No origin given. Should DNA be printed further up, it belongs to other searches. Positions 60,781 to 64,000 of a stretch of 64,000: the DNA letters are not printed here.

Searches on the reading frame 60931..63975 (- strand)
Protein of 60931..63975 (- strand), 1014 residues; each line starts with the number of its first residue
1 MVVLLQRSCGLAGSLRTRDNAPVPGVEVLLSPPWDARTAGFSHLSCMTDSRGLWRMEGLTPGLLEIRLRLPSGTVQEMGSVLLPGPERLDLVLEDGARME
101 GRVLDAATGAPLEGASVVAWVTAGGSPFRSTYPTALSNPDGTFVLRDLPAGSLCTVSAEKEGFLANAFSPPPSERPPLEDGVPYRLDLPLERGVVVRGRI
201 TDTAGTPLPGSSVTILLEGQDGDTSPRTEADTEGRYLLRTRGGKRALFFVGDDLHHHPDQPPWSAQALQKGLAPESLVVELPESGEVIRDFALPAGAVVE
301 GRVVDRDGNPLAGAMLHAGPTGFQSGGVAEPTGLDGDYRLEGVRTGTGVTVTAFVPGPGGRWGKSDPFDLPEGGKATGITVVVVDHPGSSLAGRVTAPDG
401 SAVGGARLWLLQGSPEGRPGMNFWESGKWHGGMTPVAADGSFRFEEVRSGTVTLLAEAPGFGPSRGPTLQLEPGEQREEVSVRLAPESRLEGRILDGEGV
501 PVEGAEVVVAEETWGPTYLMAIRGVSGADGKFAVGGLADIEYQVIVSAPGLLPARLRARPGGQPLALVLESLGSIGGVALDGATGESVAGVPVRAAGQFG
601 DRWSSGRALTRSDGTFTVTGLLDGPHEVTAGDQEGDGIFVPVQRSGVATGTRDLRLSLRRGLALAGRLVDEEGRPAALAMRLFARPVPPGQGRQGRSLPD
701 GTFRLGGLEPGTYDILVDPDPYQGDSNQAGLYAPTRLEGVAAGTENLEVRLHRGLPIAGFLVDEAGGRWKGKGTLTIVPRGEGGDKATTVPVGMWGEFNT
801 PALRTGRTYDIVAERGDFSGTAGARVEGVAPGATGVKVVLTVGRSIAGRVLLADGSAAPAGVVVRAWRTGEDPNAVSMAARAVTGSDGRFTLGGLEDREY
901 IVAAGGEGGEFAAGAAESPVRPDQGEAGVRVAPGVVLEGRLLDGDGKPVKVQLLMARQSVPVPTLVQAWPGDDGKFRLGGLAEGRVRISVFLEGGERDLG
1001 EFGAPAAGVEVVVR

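Call 94: search_protein_families(library=pfam, proteins=[window:60931-63975:-], max_evalue=0.001)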
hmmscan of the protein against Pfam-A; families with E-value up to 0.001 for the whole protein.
window:60931-63975:- (1014 aa): 9 families
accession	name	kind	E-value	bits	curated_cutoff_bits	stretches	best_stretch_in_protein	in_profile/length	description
PF13620.12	CarboxypepD_reg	-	3.1e-67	223.4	32.3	5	390-484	1-81/82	Carboxypeptidase regulatory-like domain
PF13715.12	CarbopepD_reg_2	-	6.7e-17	61.7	32.2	0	100-152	2-45/88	CarboxypepD_reg-like domain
PF00775.27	Dioxygenase_C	-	2.2e-11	44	27.3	0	192-223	28-59/182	Dioxygenase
PF02369.22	Big_1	-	3.5e-09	37.1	34.9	0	196-236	21-62/93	Bacterial Ig-like domain (group 1)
PF09430.16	EMC7_beta-sandw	-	3.7e-08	34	26.6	0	434-461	23-50/122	ER membrane protein complex subunit 7, beta-sandwich domain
PF17210.9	SdrD_B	-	2.4e-07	31.4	29.7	0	19-75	20-71/112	SdrD B-like domain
PF25020.1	TTR_TEN1-4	-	5.2e-07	29.9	27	0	192-229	5-42/86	Teneurin TTR-like domain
PF15976.11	CooC_C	-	7.6e-06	26.3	29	0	299-317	19-37/93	CS1-pili formation C-terminal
PF10670.15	DUF4198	-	0.00016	22.3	34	0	840-906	143-207/209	Domain of unknown function (DUF4198)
